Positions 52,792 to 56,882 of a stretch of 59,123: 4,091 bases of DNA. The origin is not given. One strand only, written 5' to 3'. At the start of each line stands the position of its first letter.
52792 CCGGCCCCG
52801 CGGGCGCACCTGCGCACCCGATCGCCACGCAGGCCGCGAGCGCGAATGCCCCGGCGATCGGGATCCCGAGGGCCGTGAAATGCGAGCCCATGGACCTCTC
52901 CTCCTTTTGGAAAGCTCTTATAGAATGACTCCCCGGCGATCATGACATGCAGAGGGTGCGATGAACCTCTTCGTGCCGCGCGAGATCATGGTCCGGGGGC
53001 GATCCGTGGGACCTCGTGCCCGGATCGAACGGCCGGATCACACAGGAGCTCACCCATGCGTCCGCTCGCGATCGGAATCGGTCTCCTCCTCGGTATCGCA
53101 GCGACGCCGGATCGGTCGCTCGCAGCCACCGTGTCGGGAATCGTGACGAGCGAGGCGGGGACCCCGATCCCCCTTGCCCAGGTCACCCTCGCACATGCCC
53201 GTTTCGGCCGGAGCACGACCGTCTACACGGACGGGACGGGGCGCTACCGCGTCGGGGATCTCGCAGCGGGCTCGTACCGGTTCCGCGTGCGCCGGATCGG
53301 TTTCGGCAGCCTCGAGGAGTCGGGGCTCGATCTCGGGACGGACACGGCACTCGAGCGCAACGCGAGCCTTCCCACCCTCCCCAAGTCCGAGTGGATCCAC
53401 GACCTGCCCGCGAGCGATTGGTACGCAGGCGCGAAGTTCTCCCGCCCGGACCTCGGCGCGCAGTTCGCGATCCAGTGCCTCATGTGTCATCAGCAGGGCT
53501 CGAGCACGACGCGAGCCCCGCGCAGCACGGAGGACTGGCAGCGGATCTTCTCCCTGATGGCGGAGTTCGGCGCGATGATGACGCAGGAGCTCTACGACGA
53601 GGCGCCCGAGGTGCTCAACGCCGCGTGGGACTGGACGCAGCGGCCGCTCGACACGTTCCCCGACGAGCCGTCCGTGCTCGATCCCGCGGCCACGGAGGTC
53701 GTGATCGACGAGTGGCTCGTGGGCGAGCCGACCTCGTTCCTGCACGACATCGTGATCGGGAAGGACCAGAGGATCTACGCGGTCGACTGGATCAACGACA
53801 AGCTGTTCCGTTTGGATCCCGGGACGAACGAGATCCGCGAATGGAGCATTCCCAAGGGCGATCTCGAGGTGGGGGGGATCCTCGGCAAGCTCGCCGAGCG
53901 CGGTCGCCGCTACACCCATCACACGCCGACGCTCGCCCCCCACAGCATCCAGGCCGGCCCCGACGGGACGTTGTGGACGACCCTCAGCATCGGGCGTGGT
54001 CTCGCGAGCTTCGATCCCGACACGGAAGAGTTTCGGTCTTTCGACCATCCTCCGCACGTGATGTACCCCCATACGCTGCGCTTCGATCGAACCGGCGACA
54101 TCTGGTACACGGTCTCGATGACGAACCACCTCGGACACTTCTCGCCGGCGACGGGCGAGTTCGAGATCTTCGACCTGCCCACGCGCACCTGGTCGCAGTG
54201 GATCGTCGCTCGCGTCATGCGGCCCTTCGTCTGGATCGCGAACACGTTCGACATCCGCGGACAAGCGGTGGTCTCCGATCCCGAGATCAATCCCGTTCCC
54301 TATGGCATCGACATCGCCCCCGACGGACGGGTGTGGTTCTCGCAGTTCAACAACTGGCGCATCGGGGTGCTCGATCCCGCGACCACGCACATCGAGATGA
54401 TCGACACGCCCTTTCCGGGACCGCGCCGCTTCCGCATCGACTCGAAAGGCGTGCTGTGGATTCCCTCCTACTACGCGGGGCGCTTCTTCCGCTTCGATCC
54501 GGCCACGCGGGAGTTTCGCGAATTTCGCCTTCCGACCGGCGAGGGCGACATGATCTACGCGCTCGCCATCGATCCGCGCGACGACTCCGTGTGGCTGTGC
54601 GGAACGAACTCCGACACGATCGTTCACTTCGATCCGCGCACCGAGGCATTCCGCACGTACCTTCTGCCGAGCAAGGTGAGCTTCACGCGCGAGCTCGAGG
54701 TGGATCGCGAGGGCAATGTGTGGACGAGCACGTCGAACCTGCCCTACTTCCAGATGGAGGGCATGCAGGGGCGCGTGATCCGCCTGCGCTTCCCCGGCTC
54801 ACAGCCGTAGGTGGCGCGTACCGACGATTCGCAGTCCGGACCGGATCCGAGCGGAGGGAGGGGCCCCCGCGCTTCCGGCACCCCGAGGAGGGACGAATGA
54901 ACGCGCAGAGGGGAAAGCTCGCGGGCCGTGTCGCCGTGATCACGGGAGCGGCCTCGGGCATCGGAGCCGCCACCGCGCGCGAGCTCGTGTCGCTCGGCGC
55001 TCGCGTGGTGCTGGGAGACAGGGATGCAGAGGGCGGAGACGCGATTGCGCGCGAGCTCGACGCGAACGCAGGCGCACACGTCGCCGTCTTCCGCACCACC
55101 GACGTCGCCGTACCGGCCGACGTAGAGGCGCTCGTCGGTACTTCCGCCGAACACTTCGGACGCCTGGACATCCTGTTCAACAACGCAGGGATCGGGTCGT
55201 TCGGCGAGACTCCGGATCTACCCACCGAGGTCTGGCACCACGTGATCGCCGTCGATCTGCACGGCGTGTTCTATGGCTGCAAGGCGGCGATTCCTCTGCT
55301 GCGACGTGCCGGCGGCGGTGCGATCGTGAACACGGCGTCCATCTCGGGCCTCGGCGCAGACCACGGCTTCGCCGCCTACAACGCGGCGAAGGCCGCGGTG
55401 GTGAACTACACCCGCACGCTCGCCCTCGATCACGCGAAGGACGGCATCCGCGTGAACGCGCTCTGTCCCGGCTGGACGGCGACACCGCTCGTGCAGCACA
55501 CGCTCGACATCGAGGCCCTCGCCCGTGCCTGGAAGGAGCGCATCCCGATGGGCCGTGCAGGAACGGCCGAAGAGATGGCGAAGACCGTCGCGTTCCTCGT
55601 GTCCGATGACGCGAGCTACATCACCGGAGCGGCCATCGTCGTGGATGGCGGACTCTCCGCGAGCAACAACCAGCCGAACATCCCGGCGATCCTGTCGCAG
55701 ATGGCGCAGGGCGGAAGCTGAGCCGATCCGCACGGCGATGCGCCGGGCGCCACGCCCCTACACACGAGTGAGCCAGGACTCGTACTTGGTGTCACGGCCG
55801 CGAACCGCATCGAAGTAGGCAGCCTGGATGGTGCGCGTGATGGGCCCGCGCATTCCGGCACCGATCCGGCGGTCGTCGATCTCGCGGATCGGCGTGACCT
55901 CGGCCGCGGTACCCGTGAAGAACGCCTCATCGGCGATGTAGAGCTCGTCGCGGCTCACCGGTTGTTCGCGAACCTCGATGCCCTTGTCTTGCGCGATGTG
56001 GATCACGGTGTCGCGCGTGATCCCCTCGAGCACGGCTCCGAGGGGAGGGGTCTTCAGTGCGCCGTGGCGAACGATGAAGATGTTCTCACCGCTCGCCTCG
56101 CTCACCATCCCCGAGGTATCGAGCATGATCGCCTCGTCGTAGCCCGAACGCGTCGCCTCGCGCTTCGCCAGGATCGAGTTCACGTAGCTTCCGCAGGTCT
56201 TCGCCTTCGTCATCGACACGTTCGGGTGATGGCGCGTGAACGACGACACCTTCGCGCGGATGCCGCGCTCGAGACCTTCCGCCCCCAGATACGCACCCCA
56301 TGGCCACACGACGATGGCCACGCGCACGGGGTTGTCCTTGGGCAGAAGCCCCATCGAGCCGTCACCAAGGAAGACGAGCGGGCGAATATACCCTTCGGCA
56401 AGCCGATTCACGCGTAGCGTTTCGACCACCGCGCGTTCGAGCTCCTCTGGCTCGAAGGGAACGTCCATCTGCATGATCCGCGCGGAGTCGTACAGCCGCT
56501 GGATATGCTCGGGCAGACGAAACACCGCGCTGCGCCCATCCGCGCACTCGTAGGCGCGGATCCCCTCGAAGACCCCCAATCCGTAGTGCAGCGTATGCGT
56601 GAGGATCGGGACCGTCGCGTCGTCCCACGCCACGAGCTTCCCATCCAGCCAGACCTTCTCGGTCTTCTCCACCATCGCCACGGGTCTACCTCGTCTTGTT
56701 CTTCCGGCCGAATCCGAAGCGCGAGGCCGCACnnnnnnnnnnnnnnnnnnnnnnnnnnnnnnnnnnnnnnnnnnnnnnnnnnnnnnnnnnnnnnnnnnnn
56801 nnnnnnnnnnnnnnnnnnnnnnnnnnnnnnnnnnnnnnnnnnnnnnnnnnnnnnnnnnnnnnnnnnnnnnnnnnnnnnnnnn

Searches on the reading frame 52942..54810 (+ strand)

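Call 7: search_protein_families(library=ncbifam, proteins=[window:52942-54810:+], max_evalue=0.1)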
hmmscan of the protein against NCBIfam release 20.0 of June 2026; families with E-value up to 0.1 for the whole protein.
window:52942-54810:+ (622 aa): 4 families
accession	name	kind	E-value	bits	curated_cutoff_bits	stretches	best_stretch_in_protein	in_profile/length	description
NF000022.1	stregra_B_VgbA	exception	1.3e-13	50.7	600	2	320-417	86-183/299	streptogramin B lyase Vgb(A)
NF000096.1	stregra_B_VgbB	exception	6.4e-13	48.5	600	2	452-595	16-156/295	streptogramin B lyase Vgb(B)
NF033206.1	ScyE_fam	subfamily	0.0056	16.3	80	0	442-469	197-224/333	ScyD/ScyE family protein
TIGR02668.1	moaA_archaeal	equivalog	0.037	13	325.25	1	175-211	20-57/303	GTP 3',8-cyclase MoaA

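Call 80: search_protein_families(library=pfam, proteins=[window:52942-54810:+], max_evalue=0.1)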
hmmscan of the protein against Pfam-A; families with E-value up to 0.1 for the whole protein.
window:52942-54810:+ (622 aa): 8 families
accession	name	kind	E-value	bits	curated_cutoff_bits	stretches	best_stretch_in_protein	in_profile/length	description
PF24684.1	Vgb_lyase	-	1.5e-26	93.3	50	2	451-597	13-156/290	Virginiamycin B lyase family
PF13620.12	CarboxypepD_reg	-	1.5e-16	61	32.3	1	63-143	1-81/82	Carboxypeptidase regulatory-like domain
PF08450.18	SGL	-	5.2e-14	52.9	26.3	0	541-578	189-225/246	SMP-30/Gluconolactonase/LRE-like region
PF07494.17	Reg_prop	-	4.6e-06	26.6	20.4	0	585-599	10-24/24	Two component regulator propeller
PF13715.12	CarbopepD_reg_2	-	7.9e-06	26.3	32.2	1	64-126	1-60/88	CarboxypepD_reg-like domain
PF16819.11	DUF5074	-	1.9e-05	24.4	27.2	0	546-597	191-245/353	Domain of unknown function (DUF5074)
PF17210.9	SdrD_B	-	0.006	17.2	29.7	1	74-141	22-87/112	SdrD B-like domain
PF13964.12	Kelch_6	-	0.035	14.6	25.3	0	401-419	24-42/50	Kelch motif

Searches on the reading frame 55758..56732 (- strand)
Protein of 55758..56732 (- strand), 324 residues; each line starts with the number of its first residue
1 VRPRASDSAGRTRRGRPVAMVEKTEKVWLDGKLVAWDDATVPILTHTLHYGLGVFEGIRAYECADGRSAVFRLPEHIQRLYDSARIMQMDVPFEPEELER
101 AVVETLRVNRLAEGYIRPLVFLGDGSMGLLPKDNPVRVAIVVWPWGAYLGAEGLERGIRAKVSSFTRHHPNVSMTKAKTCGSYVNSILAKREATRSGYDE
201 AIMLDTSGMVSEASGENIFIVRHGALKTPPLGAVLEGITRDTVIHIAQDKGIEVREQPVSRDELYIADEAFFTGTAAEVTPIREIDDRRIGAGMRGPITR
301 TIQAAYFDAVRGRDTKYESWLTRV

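Call 80: search_protein_families(library=pfam, proteins=[window:55758-56732:-], max_evalue=0.1)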
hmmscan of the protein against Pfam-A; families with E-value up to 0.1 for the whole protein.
window:55758-56732:- (324 aa): 1 family
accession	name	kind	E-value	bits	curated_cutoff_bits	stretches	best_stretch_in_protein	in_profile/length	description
PF01063.24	Aminotran_4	-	9.8e-58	196.1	28.5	1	53-285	1-223/223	Amino-transferase class IV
